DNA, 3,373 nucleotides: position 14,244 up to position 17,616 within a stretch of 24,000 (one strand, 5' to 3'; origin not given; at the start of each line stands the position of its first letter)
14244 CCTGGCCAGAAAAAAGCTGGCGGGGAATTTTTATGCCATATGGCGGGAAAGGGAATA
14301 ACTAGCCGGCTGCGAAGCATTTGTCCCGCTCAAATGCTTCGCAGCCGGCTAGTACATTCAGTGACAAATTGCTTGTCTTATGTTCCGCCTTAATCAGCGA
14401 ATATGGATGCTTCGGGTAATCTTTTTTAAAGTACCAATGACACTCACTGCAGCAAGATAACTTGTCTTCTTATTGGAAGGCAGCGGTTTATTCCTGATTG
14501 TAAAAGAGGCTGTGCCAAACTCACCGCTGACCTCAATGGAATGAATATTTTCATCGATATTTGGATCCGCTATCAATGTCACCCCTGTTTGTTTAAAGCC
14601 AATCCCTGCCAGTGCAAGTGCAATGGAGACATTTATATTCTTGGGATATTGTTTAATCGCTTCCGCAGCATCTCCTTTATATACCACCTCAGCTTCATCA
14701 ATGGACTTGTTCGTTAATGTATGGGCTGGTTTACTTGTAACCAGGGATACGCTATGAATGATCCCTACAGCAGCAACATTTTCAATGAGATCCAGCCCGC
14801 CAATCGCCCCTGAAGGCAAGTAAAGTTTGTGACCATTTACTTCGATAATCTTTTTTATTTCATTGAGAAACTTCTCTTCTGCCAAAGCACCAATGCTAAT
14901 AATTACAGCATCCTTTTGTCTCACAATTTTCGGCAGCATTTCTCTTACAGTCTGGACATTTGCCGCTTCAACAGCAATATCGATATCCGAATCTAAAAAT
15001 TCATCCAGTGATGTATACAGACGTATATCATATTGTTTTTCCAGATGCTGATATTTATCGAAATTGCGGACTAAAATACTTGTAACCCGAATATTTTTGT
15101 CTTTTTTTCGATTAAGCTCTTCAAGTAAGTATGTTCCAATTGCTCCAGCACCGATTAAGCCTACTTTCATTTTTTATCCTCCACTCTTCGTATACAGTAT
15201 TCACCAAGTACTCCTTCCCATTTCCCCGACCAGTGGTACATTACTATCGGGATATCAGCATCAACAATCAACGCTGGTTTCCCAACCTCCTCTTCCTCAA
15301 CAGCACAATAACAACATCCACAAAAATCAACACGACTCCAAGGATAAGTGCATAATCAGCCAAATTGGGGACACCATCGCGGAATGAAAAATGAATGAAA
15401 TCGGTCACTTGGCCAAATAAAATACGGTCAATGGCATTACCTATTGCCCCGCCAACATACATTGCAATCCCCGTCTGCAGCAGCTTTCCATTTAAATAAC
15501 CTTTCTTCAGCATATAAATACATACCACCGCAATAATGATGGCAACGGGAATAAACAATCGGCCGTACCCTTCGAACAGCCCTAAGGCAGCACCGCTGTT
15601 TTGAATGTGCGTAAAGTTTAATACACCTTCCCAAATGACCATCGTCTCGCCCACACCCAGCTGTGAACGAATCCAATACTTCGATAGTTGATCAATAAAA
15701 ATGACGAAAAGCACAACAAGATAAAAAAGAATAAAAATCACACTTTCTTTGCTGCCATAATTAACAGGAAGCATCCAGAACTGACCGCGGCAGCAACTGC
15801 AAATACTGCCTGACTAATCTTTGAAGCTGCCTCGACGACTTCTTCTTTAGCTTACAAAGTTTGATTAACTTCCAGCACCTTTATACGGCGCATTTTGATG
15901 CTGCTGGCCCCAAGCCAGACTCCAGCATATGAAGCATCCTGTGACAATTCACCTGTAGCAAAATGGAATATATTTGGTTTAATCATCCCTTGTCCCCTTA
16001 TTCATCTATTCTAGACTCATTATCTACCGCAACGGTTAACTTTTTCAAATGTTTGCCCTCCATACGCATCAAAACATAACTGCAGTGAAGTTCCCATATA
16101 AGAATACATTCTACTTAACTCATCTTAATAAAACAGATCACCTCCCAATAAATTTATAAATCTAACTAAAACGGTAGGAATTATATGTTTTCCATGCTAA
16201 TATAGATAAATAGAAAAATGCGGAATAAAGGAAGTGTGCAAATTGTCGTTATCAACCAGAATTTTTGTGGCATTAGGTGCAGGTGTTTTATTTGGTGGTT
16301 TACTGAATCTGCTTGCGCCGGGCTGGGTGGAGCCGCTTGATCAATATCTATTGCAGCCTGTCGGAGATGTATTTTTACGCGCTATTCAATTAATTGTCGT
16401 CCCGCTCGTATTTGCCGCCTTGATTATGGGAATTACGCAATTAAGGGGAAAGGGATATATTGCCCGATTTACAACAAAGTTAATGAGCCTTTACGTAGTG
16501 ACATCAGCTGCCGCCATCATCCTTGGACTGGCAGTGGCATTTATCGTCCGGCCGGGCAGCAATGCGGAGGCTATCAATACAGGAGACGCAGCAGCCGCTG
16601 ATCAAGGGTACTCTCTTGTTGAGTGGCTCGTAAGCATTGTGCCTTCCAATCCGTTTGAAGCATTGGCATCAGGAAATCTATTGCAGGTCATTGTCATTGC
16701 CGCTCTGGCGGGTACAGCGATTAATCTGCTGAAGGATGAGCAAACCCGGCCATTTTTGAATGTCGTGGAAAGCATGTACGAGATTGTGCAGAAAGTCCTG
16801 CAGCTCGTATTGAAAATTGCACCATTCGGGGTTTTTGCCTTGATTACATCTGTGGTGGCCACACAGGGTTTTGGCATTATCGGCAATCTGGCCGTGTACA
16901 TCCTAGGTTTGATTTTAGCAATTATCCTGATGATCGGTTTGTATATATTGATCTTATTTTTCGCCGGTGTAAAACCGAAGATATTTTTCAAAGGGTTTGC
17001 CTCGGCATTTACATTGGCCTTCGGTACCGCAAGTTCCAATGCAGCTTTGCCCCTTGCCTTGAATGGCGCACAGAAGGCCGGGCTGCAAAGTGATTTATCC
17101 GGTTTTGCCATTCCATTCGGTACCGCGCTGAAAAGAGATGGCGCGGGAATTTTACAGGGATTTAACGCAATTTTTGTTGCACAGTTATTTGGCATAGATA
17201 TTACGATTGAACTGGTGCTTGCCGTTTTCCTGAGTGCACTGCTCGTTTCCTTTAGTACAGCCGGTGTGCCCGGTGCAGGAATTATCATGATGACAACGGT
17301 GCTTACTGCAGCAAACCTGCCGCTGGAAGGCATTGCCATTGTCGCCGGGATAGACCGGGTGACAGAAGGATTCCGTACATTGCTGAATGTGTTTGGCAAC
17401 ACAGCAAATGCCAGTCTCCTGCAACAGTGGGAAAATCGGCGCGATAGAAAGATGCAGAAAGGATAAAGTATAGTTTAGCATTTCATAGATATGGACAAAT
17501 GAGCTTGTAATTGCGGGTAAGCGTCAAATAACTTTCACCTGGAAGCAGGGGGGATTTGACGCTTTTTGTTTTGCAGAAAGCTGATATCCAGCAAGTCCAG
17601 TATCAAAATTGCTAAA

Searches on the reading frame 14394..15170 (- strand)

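Call 18: search_protein_families(library=pfam, proteins=[window:14394-15170:-], max_evalue=0.00001)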
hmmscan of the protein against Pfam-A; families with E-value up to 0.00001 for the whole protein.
window:14394-15170:- (258 aa): 4 families
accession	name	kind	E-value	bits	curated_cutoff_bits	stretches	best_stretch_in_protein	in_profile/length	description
PF01958.23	Asp_DH_C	-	2.3e-34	117.9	27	1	157-245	1-89/89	Aspartate dehydrogenase, C-terminal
PF03447.22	NAD_binding_3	-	1e-17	65.3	24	1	7-119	1-116/116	Homoserine dehydrogenase, NAD binding domain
PF03807.23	F420_oxidored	-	5.8e-08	33.7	21.6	1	2-95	1-93/94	NADP oxidoreductase coenzyme F420-dependent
PF01408.29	GFO_IDH_MocA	-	9.7e-08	33.2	24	1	1-90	1-90/120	Oxidoreductase family, NAD-binding Rossmann fold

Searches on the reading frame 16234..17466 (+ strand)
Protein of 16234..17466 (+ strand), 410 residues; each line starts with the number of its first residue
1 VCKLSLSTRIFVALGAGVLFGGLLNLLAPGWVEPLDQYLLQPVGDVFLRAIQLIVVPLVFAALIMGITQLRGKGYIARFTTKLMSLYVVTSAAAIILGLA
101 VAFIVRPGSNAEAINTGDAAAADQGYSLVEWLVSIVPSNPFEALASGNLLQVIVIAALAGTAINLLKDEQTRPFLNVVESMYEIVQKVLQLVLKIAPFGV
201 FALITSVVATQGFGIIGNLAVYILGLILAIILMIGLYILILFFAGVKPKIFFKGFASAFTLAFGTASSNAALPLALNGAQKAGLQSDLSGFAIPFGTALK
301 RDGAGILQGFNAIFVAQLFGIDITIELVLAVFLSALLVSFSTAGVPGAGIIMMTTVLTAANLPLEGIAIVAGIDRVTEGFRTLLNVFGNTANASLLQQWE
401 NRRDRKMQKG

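Call 18: search_protein_families(library=pfam, proteins=[window:16234-17466:+], max_evalue=0.00001)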
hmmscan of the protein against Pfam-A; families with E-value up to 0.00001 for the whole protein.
window:16234-17466:+ (410 aa): 1 family
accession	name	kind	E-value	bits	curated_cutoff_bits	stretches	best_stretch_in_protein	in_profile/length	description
PF00375.23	SDF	-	1.3e-98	331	27.9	1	6-399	1-387/387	Sodium:dicarboxylate symporter family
